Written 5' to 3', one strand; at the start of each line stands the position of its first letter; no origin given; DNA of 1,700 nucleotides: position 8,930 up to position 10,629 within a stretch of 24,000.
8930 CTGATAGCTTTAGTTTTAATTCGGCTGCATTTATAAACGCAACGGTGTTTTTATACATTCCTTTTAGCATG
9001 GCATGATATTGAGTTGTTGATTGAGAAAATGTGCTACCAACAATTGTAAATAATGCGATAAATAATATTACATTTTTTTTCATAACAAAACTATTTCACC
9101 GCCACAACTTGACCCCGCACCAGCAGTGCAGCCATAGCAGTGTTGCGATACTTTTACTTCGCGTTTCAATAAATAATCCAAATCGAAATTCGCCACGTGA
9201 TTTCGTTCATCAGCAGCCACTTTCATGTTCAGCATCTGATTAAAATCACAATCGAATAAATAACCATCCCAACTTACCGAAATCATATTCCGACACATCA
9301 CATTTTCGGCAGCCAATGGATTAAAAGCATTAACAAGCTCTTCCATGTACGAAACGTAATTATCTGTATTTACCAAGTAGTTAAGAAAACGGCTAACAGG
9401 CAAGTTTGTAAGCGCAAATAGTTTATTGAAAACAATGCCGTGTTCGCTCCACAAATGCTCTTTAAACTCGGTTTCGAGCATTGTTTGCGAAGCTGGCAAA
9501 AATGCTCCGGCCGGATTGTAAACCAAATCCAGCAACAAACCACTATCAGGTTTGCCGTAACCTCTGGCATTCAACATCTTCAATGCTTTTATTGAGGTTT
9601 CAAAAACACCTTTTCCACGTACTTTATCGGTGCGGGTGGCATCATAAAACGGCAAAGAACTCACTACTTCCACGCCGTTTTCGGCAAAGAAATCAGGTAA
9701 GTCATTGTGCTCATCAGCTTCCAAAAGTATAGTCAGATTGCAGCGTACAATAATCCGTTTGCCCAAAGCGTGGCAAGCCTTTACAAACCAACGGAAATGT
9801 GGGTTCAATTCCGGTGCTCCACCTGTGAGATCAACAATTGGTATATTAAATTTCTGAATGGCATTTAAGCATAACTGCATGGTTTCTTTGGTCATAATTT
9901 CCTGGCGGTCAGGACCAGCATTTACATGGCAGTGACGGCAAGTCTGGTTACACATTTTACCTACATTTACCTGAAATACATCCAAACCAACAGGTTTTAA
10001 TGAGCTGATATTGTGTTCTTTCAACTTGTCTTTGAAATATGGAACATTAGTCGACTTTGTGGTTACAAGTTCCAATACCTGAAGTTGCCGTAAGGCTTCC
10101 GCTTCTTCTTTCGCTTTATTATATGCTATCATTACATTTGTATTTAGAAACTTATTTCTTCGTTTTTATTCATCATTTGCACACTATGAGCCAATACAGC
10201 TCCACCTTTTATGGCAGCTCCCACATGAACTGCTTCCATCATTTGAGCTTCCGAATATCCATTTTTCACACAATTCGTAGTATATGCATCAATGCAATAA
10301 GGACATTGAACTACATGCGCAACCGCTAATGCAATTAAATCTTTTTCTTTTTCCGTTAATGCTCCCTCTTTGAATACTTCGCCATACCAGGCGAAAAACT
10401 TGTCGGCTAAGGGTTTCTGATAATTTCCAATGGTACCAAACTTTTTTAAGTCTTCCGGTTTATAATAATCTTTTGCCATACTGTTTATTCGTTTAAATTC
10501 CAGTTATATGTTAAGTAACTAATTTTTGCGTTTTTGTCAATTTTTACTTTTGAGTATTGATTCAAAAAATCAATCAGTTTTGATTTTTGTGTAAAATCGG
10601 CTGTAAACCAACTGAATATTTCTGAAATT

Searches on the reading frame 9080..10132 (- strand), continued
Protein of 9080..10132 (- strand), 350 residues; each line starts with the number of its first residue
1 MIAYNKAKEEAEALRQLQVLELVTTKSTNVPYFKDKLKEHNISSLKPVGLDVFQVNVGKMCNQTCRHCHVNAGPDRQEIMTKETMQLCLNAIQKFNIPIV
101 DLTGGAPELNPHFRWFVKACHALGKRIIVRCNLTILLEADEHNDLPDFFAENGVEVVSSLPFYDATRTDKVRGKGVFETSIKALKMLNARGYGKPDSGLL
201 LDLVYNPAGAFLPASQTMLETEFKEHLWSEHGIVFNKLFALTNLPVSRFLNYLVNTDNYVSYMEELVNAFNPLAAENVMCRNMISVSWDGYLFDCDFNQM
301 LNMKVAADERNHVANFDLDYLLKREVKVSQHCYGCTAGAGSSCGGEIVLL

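Call 89: search_protein_families(library=ncbifam, proteins=[L081:13227-14192:+, L081:16039-16737:+, L081:12216-13034:+, L081:11555-12229:+, L010:8889-9536:+, L169:4112-4807:+, L059:5999-6691:+, L087:4843-5808:+], max_evalue=1e-10)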
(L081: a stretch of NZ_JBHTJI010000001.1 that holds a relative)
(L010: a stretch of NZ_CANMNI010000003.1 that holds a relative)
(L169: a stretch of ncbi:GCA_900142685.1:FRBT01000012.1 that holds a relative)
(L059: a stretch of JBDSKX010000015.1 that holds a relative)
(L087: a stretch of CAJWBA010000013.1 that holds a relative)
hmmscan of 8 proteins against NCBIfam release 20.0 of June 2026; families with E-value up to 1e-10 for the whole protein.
L081:13227-14192:+ (322 aa): 12 families
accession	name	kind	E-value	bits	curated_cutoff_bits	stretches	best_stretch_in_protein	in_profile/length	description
NF038099.1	AsSugarArsM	exception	5.5e-172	571.3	400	1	2-322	1-321/321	arsenosugar biosynthesis arsenite methyltransferase ArsM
NF008823.0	PRK11873.1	subfamily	6.1e-36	124.3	263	1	43-236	61-245/272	arsenite methyltransferase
NF040538.1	methyl_ArsM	equivalog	4.2e-30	105.1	500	1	125-310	160-339/356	arsinothricin biosynthesis methyltransferase ArsM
NF041536.1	ArsM_DUF2284_UU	exception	2.2e-21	75.7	575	1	38-221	55-229/459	arsenite methyltransferase/DUF2284 domain selenoprotein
NF041537.1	ArsM_AhpD_UU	exception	5.8e-21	74.7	510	1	38-220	55-228/345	arsenite methyltransferase/AhpD domain selenoprotein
NF040539.1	AST_met_ArsM_2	exception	1.5e-18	67.6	240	1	59-219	56-210/262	putative arsinothricin biosynthesis methyltransferase ArsM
NF047649.1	MTase_UXPK_star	exception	2e-18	66.4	460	1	39-251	57-257/283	methyltransferase/UXPK-star double selenoprotein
NF045667.1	MTase_DVU1556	equivalog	9.9e-14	51.3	155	1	58-216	21-162/213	DVU_1556 family methyltransferase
TIGR01934.1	MenG_MenH_UbiE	subfamily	1.3e-12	47.5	158.35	1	59-176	39-145/223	ubiquinone/menaquinone biosynthesis methyltransferase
TIGR02752.1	MenG_heptapren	equivalog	3e-11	43.3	419.85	1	58-174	44-151/231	demethylmenaquinone methyltransferase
NF001243.0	PRK00216.1-4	equivalog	4.4e-11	42.6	235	1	55-173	43-152/237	demethylmenaquinone methyltransferase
NF001244.0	PRK00216.1-5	equivalog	4.5e-11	42.5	216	1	61-177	50-158/236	bifunctional demethylmenaquinone methyltransferase/2-methoxy-6-polyprenyl-1,4-benzoquinol methylase UbiE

L081:16039-16737:+ (233 aa): 4 families
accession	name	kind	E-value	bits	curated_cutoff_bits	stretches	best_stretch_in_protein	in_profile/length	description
TIGR04283.1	glyco_like_mftF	equivalog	2.4e-69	233.3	182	1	4-225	1-221/221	TIGR04283 family arsenosugar biosynthesis glycosyltransferase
TIGR03965.1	mycofact_glyco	equivalog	6.9e-12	45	280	0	3-103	75-179/467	mycofactocin biosynthesis glycosyltransferase MftF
NF041875.1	EPS_EpsD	equivalog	2.1e-11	43.8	370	0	4-95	1-96/325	exopolysaccharide biosynthesis glycosyltransferase EpsD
NF007482.0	PRK10073.1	equivalog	9.6e-11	41.3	423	0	2-100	6-108/334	glycosyltransferase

L081:12216-13034:+ (273 aa): 11 families
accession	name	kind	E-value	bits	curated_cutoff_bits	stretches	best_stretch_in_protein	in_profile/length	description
NF006054.0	PRK08202.1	equivalog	8.5e-101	337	218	1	6-272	6-273/274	purine-nucleoside phosphorylase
TIGR01700.1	PNPH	equivalog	1.1e-87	293.6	293.35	1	24-270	1-248/249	purine nucleoside phosphorylase I, inosine and guanosine-specific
TIGR01697.1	PNPH-PUNA-XAPA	subfamily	3.9e-87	291.7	197.1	1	24-271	1-247/247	inosine/guanosine/xanthosine phosphorylase family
TIGR01698.1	PUNP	equivalog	6.7e-63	212.4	302.6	1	25-271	2-245/245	purine-nucleoside phosphorylase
TIGR01699.1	XAPA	equivalog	4.3e-55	187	370.9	1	25-239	2-216/248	xanthosine phosphorylase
TIGR01694.1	MTAP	equivalog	3.1e-26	92.2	274.85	1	25-271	2-239/240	S-methyl-5'-thioadenosine phosphorylase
NF006334.0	PRK08564.1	equivalog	1.6e-23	83.2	382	1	21-272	6-249/267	S-methyl-5'-thioadenosine phosphorylase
NF006599.0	PRK09136.1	equivalog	1.3e-19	70.4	223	1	27-268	6-242/247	S-methyl-5'-thioinosine phosphorylase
NF006492.0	PRK08931.1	equivalog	7.5e-17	61.7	437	1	22-269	3-243/291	S-methyl-5'-thioadenosine phosphorylase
NF005657.0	PRK07432.1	equivalog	2.2e-13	50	453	1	23-254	4-231/291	S-methyl-5'-thioadenosine phosphorylase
NF005876.0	PRK07823.1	equivalog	1.3e-12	47.4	306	1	68-237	42-208/267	S-methyl-5'-thioadenosine phosphorylase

L081:11555-12229:+ (225 aa): 1 family
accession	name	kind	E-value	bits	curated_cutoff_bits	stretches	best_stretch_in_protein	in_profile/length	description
TIGR04282.1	glyco_like_cofC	hypoth_equivalog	1e-65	221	134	1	28-211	1-189/189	TIGR04282 family arsenosugar biosynthesis glycosyltransferase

L010:8889-9536:+ (216 aa): 1 family
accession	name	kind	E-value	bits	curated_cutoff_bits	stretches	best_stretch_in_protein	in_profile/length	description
TIGR04282.1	glyco_like_cofC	hypoth_equivalog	1.9e-27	96.2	134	1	62-184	72-189/189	TIGR04282 family arsenosugar biosynthesis glycosyltransferase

L169:4112-4807:+ (232 aa): 1 family
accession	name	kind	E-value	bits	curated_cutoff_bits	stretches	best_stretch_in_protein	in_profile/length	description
TIGR04282.1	glyco_like_cofC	hypoth_equivalog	1.5e-22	80.3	134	1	28-179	40-188/189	TIGR04282 family arsenosugar biosynthesis glycosyltransferase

L059:5999-6691:+ (231 aa): 5 families
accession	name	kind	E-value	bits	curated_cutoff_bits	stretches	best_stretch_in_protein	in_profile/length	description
TIGR04283.1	glyco_like_mftF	equivalog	4e-71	239.1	182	1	2-222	1-221/221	TIGR04283 family arsenosugar biosynthesis glycosyltransferase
NF041875.1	EPS_EpsD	equivalog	3.6e-14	52.9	370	1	2-97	1-101/325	exopolysaccharide biosynthesis glycosyltransferase EpsD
TIGR04182.1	glyco_TIGR04182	equivalog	1.2e-12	47.8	325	1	2-88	2-85/293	S-layer glycoprotein N-glycosyltransferase AglJ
TIGR03965.1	mycofact_glyco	equivalog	1.4e-12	47.3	280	0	2-99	76-178/467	mycofactocin biosynthesis glycosyltransferase MftF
TIGR03937.1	PgaC_IcaA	equivalog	1.1e-11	44.3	422.3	1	1-89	46-139/407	poly-beta-1,6-N-acetyl-D-glucosamine synthase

L087:4843-5808:+ (322 aa): 10 families
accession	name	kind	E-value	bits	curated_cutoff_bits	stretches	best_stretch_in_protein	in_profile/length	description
NF038099.1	AsSugarArsM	exception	2.6e-169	562.5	400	1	3-322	2-321/321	arsenosugar biosynthesis arsenite methyltransferase ArsM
NF008823.0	PRK11873.1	subfamily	7.8e-32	110.8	263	1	43-235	61-244/272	arsenite methyltransferase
NF040538.1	methyl_ArsM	equivalog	8.6e-24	84.3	500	1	131-322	167-355/356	arsinothricin biosynthesis methyltransferase ArsM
NF041536.1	ArsM_DUF2284_UU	exception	7.7e-22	77.2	575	1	57-222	74-230/459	arsenite methyltransferase/DUF2284 domain selenoprotein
NF041537.1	ArsM_AhpD_UU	exception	2e-20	72.9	510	1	55-220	72-228/345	arsenite methyltransferase/AhpD domain selenoprotein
NF040539.1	AST_met_ArsM_2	exception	4.5e-20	72.6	240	1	60-219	57-210/262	putative arsinothricin biosynthesis methyltransferase ArsM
NF047649.1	MTase_UXPK_star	exception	8.2e-18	64.4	460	1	49-220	67-229/283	methyltransferase/UXPK-star double selenoprotein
NF045667.1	MTase_DVU1556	equivalog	4.2e-13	49.2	155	1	63-216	26-162/213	DVU_1556 family methyltransferase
TIGR01934.1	MenG_MenH_UbiE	subfamily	4.5e-13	49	158.35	1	59-175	39-144/223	ubiquinone/menaquinone biosynthesis methyltransferase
NF001244.0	PRK00216.1-5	equivalog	7.2e-12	45.1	216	1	62-174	51-155/236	bifunctional demethylmenaquinone methyltransferase/2-methoxy-6-polyprenyl-1,4-benzoquinol methylase UbiE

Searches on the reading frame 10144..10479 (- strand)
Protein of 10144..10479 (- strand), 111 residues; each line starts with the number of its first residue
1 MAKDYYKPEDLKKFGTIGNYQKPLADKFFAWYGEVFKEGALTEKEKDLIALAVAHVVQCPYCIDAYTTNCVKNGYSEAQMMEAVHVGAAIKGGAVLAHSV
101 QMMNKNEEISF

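Call 6: search_protein_families(library=pfam, proteins=[window:10144-10479:-])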
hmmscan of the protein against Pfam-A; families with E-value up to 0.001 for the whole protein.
window:10144-10479:- (111 aa): 1 family
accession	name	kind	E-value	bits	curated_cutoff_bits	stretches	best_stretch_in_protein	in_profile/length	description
PF02627.25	CMD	-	1.9e-15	57.1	23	1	25-102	4-81/84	Carboxymuconolactone decarboxylase family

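Call 9: search_protein_families(library=ncbifam, proteins=[window:10144-10479:-])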
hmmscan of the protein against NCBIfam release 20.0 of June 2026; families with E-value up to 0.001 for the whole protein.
window:10144-10479:- (111 aa): 6 families
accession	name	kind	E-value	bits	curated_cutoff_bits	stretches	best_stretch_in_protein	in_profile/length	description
TIGR04169.1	perox_w_seleSAM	hypoth_equivalog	3.2e-51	172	120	1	4-111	2-109/109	arsenosugar biosynthesis-associated peroxidase-like protein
TIGR00778.1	ahpD_dom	domain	1.9e-10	40.1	27.8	1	39-88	1-50/51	alkylhydroperoxidase AhpD family core domain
TIGR01926.1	peroxid_rel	subfamily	7.2e-06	25.9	81.8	1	27-68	45-88/178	peroxidase-related enzyme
NF041047.1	GSU3128_fam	equivalog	7.9e-05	22.7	110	1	39-93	15-69/84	GSU3128 family (seleno)protein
NF045649.1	2X_seleno_MduS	exception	0.00038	19.5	380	1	21-90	232-300/338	methyltransferase domain-containing selenoprotein MduS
NF041537.1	ArsM_AhpD_UU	exception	0.00044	19.1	510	1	26-90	266-330/345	arsenite methyltransferase/AhpD domain selenoprotein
